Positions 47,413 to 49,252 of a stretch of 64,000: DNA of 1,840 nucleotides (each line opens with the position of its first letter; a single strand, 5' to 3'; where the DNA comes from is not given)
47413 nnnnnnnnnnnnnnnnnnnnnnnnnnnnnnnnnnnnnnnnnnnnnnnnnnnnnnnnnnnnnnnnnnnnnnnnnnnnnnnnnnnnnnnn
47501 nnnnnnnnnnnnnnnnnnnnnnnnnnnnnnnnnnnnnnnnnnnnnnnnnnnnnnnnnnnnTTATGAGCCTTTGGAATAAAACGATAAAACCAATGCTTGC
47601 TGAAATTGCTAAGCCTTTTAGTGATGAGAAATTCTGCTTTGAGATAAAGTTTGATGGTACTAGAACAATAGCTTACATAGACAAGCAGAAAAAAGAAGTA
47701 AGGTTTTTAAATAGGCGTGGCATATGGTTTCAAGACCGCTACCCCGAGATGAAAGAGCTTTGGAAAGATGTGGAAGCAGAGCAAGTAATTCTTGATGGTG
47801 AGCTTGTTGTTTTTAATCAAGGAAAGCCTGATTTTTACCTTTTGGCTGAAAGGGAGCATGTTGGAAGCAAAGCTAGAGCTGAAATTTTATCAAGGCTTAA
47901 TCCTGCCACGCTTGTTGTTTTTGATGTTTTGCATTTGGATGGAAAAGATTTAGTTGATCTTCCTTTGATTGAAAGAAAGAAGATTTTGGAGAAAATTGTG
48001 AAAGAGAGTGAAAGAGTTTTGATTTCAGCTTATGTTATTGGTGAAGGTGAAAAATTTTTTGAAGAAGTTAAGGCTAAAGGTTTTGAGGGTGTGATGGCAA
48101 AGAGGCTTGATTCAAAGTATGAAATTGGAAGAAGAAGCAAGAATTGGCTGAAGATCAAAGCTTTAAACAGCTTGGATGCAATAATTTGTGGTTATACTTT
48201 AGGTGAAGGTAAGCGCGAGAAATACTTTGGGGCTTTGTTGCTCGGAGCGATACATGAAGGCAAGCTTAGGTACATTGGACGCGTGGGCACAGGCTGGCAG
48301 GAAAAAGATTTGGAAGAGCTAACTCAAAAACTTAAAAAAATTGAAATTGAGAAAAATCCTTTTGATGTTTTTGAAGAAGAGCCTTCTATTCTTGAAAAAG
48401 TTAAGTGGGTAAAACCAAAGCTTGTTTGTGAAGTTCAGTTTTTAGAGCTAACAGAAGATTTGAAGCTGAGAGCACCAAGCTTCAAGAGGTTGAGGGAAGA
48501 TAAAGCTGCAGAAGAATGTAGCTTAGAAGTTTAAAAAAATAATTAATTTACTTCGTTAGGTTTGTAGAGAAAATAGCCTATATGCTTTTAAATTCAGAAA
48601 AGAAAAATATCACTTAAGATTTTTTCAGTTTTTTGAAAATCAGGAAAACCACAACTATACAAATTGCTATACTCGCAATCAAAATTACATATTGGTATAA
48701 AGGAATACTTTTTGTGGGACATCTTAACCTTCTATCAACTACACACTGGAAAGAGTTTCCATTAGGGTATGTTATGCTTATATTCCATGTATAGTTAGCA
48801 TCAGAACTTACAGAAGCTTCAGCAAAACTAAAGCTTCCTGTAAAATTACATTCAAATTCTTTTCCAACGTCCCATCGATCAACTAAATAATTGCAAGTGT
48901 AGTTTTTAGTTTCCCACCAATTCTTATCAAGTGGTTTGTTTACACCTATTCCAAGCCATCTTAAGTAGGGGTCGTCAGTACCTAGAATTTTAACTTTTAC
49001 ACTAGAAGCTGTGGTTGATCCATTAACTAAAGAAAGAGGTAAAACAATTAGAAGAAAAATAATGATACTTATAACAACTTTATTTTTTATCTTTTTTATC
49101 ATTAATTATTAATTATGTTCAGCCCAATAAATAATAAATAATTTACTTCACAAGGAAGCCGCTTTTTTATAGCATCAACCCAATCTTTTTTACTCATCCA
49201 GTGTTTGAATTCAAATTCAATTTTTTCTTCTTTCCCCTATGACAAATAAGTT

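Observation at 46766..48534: Ku + ATP-dependent DNA ligase (NHEJ pair) in an archaeon; Ku carries a zinc-ribbon insertion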

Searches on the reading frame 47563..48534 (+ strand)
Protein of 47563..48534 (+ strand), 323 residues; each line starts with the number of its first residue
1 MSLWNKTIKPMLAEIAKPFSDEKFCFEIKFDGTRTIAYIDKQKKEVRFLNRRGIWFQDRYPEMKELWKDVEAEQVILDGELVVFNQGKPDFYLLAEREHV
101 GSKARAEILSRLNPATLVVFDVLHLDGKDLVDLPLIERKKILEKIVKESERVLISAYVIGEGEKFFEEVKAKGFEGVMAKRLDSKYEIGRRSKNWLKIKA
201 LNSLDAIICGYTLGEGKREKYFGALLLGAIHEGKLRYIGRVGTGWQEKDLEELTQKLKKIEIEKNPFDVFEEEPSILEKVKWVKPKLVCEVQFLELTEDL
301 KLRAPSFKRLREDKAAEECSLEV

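Call 3: search_protein_families(library=pfam, proteins=[window:47563-48534:+], max_evalue=0.01)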
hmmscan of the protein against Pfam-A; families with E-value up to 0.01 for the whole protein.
window:47563-48534:+ (323 aa): 4 families
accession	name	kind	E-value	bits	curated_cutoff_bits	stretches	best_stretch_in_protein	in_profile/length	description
PF01068.26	DNA_ligase_A_M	-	3.1e-40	138.5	26.2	1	10-199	1-204/204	ATP dependent DNA ligase domain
PF04679.21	DNA_ligase_A_C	-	3.3e-29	101.6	27.5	1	218-314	1-94/94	ATP dependent DNA ligase C terminal region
PF01331.24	mRNA_cap_enzyme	-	6.9e-09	36.3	29.6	1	21-83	15-80/194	mRNA capping enzyme, catalytic domain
PF14743.12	DNA_ligase_OB_2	-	0.0073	16.7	28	0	290-311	45-66/66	DNA ligase OB-like domain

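Call 6: search_protein_families(library=ncbifam, proteins=[window:47563-48534:+], max_evalue=0.01)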
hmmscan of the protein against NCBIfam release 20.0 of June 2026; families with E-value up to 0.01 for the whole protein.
window:47563-48534:+ (323 aa): 13 families
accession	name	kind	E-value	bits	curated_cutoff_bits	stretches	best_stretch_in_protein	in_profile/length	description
TIGR02779.1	NHEJ_ligase_lig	equivalog_domain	1.7e-87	293.4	227.75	1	10-320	2-301/302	non-homologous end-joining DNA ligase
NF007210.0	PRK09632.1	equivalog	2.4e-77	261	989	1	6-322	476-780/781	ATP-dependent DNA ligase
TIGR02776.1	NHEJ_ligase_prk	equivalog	8.2e-69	233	373.2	1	22-322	5-295/587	DNA ligase D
NF004628.0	PRK05972.1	subfamily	1.4e-67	228.6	895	1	6-322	242-548/870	ATP-dependent DNA ligase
TIGR00574.1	dnl1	superfamily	1.5e-54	185.6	217.8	1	7-318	169-515/527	ATP-dependent DNA ligase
NF006078.0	PRK08224.1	equivalog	1e-49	169.4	296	1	6-322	7-332/350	ATP-dependent DNA ligase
NF005796.0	PRK07636.1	subfamily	1.3e-49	168.8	337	1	8-310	3-273/275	ATP-dependent DNA ligase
NF002868.0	PRK03180.1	equivalog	8.7e-43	146.8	641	1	6-319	182-496/509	ATP-dependent DNA ligase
NF041331.1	LigA_Halo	equivalog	3.7e-37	128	830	1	23-319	248-541/552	ATP-dependent DNA ligase LigA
NF007211.0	PRK09633.1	equivalog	3.2e-33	115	774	1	9-320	5-308/610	DNA ligase D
NF006701.0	PRK09247.1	equivalog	4.2e-30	105.2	543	1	18-319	221-525/540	ATP-dependent DNA ligase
TIGR04120.1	DNA_lig_bact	equivalog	5.2e-30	104.9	400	1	19-319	218-516/526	cisplatin damage response ATP-dependent DNA ligase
NF006592.0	PRK09125.1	equivalog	1.5e-10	40.6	200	1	163-248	166-246/283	DNA ligase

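Call 8: search_solved_structures(query=window:47563-48534:+, max_evalue=0.001, show_alignments=1)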
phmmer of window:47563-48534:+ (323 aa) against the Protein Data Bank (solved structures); distinct sequences matched with E-value up to 0.001: 39.
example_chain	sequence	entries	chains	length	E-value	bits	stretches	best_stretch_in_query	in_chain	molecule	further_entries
1vs0_A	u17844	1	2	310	7.3e-44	153.9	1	19-318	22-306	Putative DNA ligase-like protein Rv0938/MT0965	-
6nhz_A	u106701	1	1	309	4.8e-43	151.2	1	19-318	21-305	ATP-dependent DNA ligase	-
2cfm_A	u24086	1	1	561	2.4e-42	149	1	5-319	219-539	THERMOSTABLE DNA LIGASE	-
6nhx_A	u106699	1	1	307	2.6e-41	145.6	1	19-318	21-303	ATP-dependent DNA ligase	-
4eq5_A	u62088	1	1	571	6.6e-40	140.9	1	6-319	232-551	DNA ligase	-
3rr5_A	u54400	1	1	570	3.1e-39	138.7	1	6-319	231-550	DNA ligase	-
9dfa_A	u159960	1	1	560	6e-39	137.8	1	6-319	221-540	DNA ligase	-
9df9_A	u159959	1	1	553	7.9e-39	137.4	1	6-319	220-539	DNA ligase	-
3gde_A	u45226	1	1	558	3.6e-37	131.9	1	24-319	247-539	DNA ligase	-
8v1u_A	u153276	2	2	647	4.7e-25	92.1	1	12-320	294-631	DNA ligase 1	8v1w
9bs4_A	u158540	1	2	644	1.1e-24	90.9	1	12-318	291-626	DNA ligase 1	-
6p0b_A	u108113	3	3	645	1.1e-24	90.9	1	12-318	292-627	DNA ligase 1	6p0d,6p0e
7kr3_A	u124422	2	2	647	1.1e-24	90.9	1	12-318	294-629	DNA ligase 1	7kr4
7sum_A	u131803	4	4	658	1.2e-24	90.9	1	12-318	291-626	DNA ligase 1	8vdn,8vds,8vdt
9yhu_A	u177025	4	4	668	1.2e-24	90.8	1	12-318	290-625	DNA ligase 1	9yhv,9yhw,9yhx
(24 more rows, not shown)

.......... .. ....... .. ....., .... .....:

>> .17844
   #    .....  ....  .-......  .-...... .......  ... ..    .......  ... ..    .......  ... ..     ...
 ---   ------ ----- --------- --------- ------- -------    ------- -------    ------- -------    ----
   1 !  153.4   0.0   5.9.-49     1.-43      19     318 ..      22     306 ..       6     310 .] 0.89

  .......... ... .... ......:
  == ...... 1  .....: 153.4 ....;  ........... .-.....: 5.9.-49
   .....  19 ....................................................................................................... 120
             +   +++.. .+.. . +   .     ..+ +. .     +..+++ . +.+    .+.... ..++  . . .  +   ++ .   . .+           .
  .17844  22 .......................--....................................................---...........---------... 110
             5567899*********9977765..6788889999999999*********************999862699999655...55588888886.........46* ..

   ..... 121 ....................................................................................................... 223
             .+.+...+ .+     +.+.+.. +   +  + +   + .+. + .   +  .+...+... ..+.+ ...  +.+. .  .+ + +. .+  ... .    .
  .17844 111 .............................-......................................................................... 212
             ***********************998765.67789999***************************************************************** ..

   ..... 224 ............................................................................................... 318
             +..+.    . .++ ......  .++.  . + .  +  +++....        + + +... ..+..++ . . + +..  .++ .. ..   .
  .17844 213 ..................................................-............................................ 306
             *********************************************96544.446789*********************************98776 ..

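Call 19: find_homologous_proteins(query=window:47563-48534:+, max_evalue=1e-10)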
Query window:47563-48534:+ (323 aa): 2130 proteins with E <= 1e-10 among 4733 candidates; the best 120 are listed.
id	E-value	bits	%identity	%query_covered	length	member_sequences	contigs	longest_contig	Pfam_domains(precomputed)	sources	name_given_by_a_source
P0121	1.2e-197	674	93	100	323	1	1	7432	PF01331.26,PF01068.27,PF04679.22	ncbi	ncbi:MAG: non-homologous end-joining DNA ligase [Candidatus Aenigmatarchaeota archaeon]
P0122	2.1e-194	663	92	100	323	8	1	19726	PF01331.26,PF01068.27,PF04679.22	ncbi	ncbi:MAG: non-homologous end-joining DNA ligase [Candidatus Aenigmatarchaeota archaeon]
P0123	4.8e-186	636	88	99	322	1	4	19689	PF01331.26,PF01068.27,PF04679.22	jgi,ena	-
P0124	1.0e-178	612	84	100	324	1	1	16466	PF01331.26,PF01068.27,PF04679.22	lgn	-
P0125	1.9e-175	601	82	100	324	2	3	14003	PF01331.26,PF01068.27,PF04679.22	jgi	jgi:bifunctional non-homologous end joining protein LigD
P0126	1.4e-172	592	82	100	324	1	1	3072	PF01331.26,PF09414.16,PF01068.27,PF04679.22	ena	-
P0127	1.5e-166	572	78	100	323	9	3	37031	PF01331.26,PF01068.27,PF04679.22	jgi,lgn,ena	-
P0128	1.1e-160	553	83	92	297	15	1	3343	PF01331.26,PF01068.27,PF04679.22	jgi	jgi:bifunctional non-homologous end joining protein LigD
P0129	3.5e-160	551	82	92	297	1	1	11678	PF01331.26,PF01068.27,PF04679.22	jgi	jgi:bifunctional non-homologous end joining protein LigD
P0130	2.0e-159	548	82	92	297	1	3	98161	PF01331.26,PF01068.27,PF04679.22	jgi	jgi:bifunctional non-homologous end joining protein LigD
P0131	1.4e-148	513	71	100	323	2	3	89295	PF01331.26,PF01068.27,PF04679.22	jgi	jgi:DNA ligase D-like protein (predicted ligase)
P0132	2.1e-146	506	70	97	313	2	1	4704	PF01331.26,PF01068.27,PF04679.22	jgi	jgi:DNA ligase D-like protein (predicted ligase)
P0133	3.4e-145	502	69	100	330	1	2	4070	PF01331.26,PF01068.27,PF04679.22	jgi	jgi:bifunctional non-homologous end joining protein LigD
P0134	6.6e-144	497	67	100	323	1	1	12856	PF01331.26,PF01068.27,PF04679.22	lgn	-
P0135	8.6e-142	491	69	100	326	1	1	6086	PF01331.26,PF09414.16,PF01068.27,PF04679.22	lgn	-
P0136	9.0e-142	490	69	100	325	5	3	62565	PF01331.26,PF01068.27,PF04679.22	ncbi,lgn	ncbi:MAG: non-homologous end-joining DNA ligase [Candidatus Aenigmatarchaeota archaeon]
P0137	2.8e-141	489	69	100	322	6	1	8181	PF01331.26,PF01068.27,PF04679.22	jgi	jgi:bifunctional non-homologous end joining protein LigD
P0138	5.6e-140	485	67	100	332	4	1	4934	PF01331.26,PF01068.27,PF04679.22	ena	-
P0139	9.8e-140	484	66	100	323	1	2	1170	PF01331.26,PF01068.27,PF04679.22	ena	-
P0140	9.9e-140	484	67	100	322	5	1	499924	PF01331.26,PF01068.27,PF04679.22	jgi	-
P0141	6.7e-139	481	77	85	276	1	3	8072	PF01068.27,PF04679.22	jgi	jgi:bifunctional non-homologous end joining protein LigD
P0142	1.3e-138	480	67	96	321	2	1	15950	PF01331.26,PF01068.27,PF04679.22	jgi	jgi:bifunctional non-homologous end joining protein LigD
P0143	4.0e-138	478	64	100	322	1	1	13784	PF01331.26,PF01068.27,PF04679.22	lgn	-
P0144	6.2e-138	478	72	91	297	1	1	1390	PF01331.26,PF01068.27,PF04679.22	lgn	-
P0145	3.9e-136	472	67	100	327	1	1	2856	PF01331.26,PF01068.27,PF04679.22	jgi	jgi:bifunctional non-homologous end joining protein LigD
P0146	4.1e-136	472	68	100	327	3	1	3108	PF01331.26,PF09414.16,PF01068.27,PF04679.22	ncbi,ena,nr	ncbi:MAG TPA: DNA ligase [Candidatus Aenigmarchaeota archaeon]|nr:DNA ligase [Candidatus Aenigmarcha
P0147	7.9e-136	471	65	100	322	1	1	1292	PF01331.26,PF01068.27,PF04679.22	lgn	-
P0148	2.1e-135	470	70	91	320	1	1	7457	PF01331.26,PF01068.27,PF04679.22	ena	-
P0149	2.2e-135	469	70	91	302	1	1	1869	PF01331.26,PF01068.27,PF04679.22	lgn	-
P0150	2.4e-135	469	70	91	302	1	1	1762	PF01331.26,PF01068.27,PF04679.22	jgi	-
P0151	4.8e-135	468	70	91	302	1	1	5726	PF01331.26,PF01068.27,PF04679.22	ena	-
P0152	8.6e-135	468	66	100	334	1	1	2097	PF01331.26,PF09414.16,PF01068.27,PF04679.22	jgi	-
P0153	1.2e-133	464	76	85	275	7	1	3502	PF01331.26,PF09414.16,PF01068.27,PF04679.22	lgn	-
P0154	3.1e-133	462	64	100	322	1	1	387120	PF01331.26,PF01068.27,PF04679.22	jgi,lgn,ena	-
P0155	2.1e-132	460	65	100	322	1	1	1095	PF01331.26,PF09414.16,PF01068.27,PF04679.22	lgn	-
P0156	4.6e-132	459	68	91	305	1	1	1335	PF01068.27,PF04679.22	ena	-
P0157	7.9e-132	458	63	100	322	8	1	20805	PF01331.26,PF09414.16,PF01068.27,PF04679.22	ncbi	ncbi:MAG: non-homologous end-joining DNA ligase [Candidatus Aenigmatarchaeota archaeon]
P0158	1.1e-131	457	68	90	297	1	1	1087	PF01331.26,PF09414.16,PF01068.27,PF04679.22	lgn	-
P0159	2.9e-131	456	65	99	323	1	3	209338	PF01331.26,PF01068.27,PF04679.22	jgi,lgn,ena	jgi:DNA ligase D-like protein (predicted ligase)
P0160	4.2e-131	455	66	91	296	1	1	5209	PF01331.26,PF01068.27,PF04679.22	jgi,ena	jgi:bifunctional non-homologous end joining protein LigD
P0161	4.8e-131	455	63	99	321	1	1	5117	PF01331.26,PF01068.27,PF04679.22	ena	-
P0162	1.2e-130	454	63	99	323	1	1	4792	PF01331.26,PF01068.27,PF04679.22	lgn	-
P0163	1.9e-130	453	66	97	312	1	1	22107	PF01331.26,PF01068.27,PF04679.22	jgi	jgi:bifunctional non-homologous end joining protein LigD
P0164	4.2e-130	452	62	100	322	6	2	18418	PF01331.26,PF09414.16,PF01068.27,PF04679.22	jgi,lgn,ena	-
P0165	9.1e-130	451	64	96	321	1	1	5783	PF01331.26,PF01068.27,PF04679.22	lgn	-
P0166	3.4e-129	449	71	85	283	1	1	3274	PF01068.27,PF04679.22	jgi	-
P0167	3.4e-129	449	71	85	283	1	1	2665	PF01068.27,PF04679.22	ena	-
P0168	4.6e-129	449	71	85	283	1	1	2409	PF01068.27,PF04679.22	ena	-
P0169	6.0e-129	448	64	99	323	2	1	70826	PF01331.26,PF01068.27,PF04679.22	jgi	-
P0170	7.0e-129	448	64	99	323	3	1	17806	PF01331.26,PF01068.27,PF04679.22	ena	-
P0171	7.9e-129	448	62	100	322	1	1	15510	PF01331.26,PF01068.27,PF04679.22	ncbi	-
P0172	2.0e-128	447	67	91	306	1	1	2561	PF01331.26,PF01068.27,PF04679.22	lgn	-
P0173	5.8e-127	442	62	100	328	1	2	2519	PF01331.26,PF01068.27,PF04679.22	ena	-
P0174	6.9e-127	442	62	100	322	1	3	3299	PF01331.26,PF01068.27,PF04679.22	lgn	-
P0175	1.7e-126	440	70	85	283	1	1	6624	PF01068.27,PF04679.22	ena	-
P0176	2.2e-126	440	60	100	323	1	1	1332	PF01331.26,PF01068.27,PF04679.22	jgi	jgi:DNA ligase D-like protein (predicted ligase)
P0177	1.5e-125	437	63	98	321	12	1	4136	PF01331.26,PF01068.27,PF04679.22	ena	-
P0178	2.7e-125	436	63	99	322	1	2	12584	PF01331.26,PF01068.27,PF04679.22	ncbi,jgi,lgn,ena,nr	ncbi:MAG: non-homologous end-joining DNA ligase [Candidatus Aenigmarchaeota archaeon]|nr:non-homolog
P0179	5.5e-124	432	66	91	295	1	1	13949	PF01331.26,PF01068.27,PF04679.22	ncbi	ncbi:MAG: non-homologous end-joining DNA ligase [Candidatus Aenigmatarchaeota archaeon]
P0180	2.5e-123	430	65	91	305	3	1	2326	PF01331.26,PF01068.27,PF04679.22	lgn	-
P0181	5.2e-123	429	60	99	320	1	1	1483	PF01331.26,PF01068.27,PF04679.22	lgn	-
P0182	8.0e-123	428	61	99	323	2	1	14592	PF01331.26,PF01068.27,PF04679.22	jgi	jgi:bifunctional non-homologous end joining protein LigD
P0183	8.4e-123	428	67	91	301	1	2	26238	PF01331.26,PF01068.27,PF04679.22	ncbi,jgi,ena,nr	ncbi:MAG: DNA ligase [Candidatus Aenigmarchaeota archaeon ex4484_224]|nr:MAG: DNA ligase [Candidatus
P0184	8.7e-123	428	60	100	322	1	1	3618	PF01331.26,PF01068.27,PF04679.22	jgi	jgi:bifunctional non-homologous end joining protein LigD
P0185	7.2e-122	425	59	100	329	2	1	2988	PF01331.26,PF01068.27,PF04679.22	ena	-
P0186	7.6e-122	425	58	99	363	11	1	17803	PF01331.26,PF01068.27,PF04679.22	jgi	-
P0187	1.4e-121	424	63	91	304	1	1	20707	PF01331.26,PF01068.27,PF04679.22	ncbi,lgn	-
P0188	1.8e-121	424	60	100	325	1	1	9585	PF01331.26,PF01068.27,PF04679.22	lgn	-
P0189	2.4e-121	423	59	99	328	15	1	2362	PF01331.26,PF01068.27,PF04679.22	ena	-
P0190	4.2e-121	423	60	99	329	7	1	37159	PF01331.26,PF01068.27,PF04679.22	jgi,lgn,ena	-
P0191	4.8e-121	422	60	100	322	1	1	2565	PF01331.26,PF01068.27,PF04679.22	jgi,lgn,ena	-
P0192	7.8e-121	422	61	99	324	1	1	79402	PF01331.26,PF01068.27,PF04679.22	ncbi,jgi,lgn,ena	-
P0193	4.0e-120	419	60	99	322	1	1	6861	PF14743.13,PF01331.26,PF01068.27,PF04679.22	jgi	-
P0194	5.5e-120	419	59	100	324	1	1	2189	PF01331.26,PF01068.27,PF04679.22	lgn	-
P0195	6.6e-120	419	64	91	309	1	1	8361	PF01331.26,PF01068.27,PF04679.22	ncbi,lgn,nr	ncbi:MAG: non-homologous end-joining DNA ligase [Candidatus Aenigmarchaeota archaeon]|nr:non-homolog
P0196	1.1e-119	418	60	99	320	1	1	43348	PF14743.13,PF01331.26,PF01068.27,PF04679.22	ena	-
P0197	1.3e-119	418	60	99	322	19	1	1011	PF01331.26,PF01068.27,PF04679.22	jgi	jgi:DNA ligase D-like protein (predicted ligase)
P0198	1.6e-119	417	58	100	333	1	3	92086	PF01331.26,PF01068.27,PF04679.22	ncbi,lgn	-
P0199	2.1e-119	417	58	100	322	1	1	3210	PF01331.26,PF09414.16,PF01068.27,PF04679.22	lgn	-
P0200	2.4e-119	417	59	100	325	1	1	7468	PF01331.26,PF01068.27,PF04679.22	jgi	jgi:bifunctional non-homologous end joining protein LigD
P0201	4.5e-119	416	62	96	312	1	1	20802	PF01331.26,PF01068.27,PF04679.22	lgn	-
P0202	4.8e-119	416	59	99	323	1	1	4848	PF01331.26,PF01068.27,PF04679.22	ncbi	-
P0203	6.2e-119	415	72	80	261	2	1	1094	PF01068.27,PF04679.22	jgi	jgi:DNA ligase D-like protein (predicted ligase)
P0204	7.0e-119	415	60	99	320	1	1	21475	PF14743.13,PF01331.26,PF01068.27,PF04679.22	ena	-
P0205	1.2e-118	415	59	99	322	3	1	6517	PF01331.26,PF01068.27,PF04679.22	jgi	jgi:bifunctional non-homologous end joining protein LigD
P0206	1.2e-118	415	59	99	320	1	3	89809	PF01331.26,PF01068.27,PF04679.22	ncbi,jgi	ncbi:MAG: non-homologous end-joining DNA ligase [Candidatus Micrarchaeia archaeon]|jgi:bifunctional 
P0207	1.2e-118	415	60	99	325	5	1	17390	PF01331.26,PF01068.27,PF04679.22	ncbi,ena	-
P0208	1.4e-118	414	60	99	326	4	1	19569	PF14743.13,PF01331.26,PF01068.27,PF04679.22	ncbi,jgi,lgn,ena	-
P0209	2.0e-118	414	58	99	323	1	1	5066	PF01331.26,PF09414.16,PF01068.27,PF04679.22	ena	-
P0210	8.6e-118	412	57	100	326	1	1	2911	PF01331.26,PF09414.16,PF01068.27,PF04679.22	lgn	-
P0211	1.0e-117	411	59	99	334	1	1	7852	PF01331.26,PF09414.16,PF01068.27,PF04679.22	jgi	jgi:bifunctional non-homologous end joining protein LigD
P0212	2.2e-117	410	60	100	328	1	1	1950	PF01331.26,PF09414.16,PF01068.27,PF04679.22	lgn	-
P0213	1.3e-116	408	59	100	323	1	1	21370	PF01331.26,PF01068.27,PF04679.22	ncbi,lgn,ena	-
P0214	1.8e-116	407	60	97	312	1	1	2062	PF01331.26,PF01068.27,PF04679.22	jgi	jgi:bifunctional non-homologous end joining protein LigD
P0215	1.9e-116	407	57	100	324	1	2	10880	PF01331.26,PF09414.16,PF01068.27,PF04679.22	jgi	jgi:DNA ligase D-like protein (predicted ligase)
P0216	2.6e-116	407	59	99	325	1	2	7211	PF01331.26,PF09414.16,PF01068.27,PF04679.22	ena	-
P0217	2.6e-116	407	58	99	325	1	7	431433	PF01331.26,PF01068.27,PF04679.22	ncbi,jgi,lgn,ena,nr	ncbi:MAG: non-homologous end-joining DNA ligase [Candidatus Nanoarchaeia archaeon]|nr:non-homologous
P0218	4.5e-116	406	59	99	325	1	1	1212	PF01331.26,PF09414.16,PF01068.27,PF04679.22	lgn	-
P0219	1.4e-115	404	59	99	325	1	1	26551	PF01331.26,PF09414.16,PF01068.27,PF04679.22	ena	-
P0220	1.5e-115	404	57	99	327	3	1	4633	PF01331.26,PF09414.16,PF01068.27,PF04679.22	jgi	-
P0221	2.4e-115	404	59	99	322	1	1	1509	PF01331.26,PF01068.27,PF04679.22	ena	-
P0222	3.4e-115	403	58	99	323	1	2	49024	PF14743.13,PF01331.26,PF09414.16,PF01068.27,PF04679.22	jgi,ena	-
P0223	3.8e-115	403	59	100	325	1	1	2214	PF01331.26,PF09414.16,PF01068.27,PF04679.22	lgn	-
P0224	6.8e-115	402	58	99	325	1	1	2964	PF01331.26,PF09414.16,PF01068.27,PF04679.22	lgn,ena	-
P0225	4.5e-114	399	57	100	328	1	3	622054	PF01331.26,PF01068.27,PF04679.22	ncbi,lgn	ncbi:MAG: non-homologous end-joining DNA ligase [Candidatus Aenigmatarchaeota archaeon]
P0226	8.5e-114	399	69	81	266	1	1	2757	PF01068.27,PF04679.22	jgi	-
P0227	1.2e-113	398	58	99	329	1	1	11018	PF01331.26,PF01068.27,PF04679.22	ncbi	-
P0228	1.3e-113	398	58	99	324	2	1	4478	PF01331.26,PF09414.16,PF01068.27,PF04679.22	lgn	-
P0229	1.5e-113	398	64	91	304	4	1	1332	PF01331.26,PF01068.27,PF04679.22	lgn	-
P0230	2.0e-113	397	59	99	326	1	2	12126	PF01331.26,PF01068.27,PF04679.22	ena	-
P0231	6.1e-113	396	59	100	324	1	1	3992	PF01331.26,PF09414.16,PF01068.27,PF04679.22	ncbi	-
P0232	6.7e-113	396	56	100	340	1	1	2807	PF01331.26,PF01068.27,PF04679.22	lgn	-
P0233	8.6e-113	395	58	100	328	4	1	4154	PF09414.16,PF01068.27,PF04679.22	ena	-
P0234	1.1e-112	395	71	76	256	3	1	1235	PF01068.27,PF04679.22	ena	-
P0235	1.4e-112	395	59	100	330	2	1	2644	PF01331.26,PF01068.27,PF04679.22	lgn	-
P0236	2.9e-112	394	59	97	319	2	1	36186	PF01331.26,PF09414.16,PF01068.27,PF04679.22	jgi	jgi:bifunctional non-homologous end joining protein LigD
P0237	3.5e-112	393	58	98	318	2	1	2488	PF01331.26,PF01068.27,PF04679.22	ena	-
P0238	2.3e-111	391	55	99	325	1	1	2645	PF01331.26,PF01068.27,PF04679.22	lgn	-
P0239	8.6e-111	389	58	98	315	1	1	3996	PF09414.16,PF01068.27,PF04679.22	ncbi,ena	-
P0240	1.2e-110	388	57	99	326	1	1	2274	PF01331.26,PF01068.27,PF04679.22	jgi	-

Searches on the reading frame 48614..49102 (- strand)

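Call 3: search_protein_families(library=pfam, proteins=[window:48614-49102:-], max_evalue=0.01)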
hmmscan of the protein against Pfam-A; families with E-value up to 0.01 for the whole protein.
window:48614-49102:- (162 aa): 1 family
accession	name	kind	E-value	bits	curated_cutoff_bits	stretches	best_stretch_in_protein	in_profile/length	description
PF12420.13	DUF3671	-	0.0028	17.6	34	1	3-161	157-214/223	Fam-L, Fam-M like protein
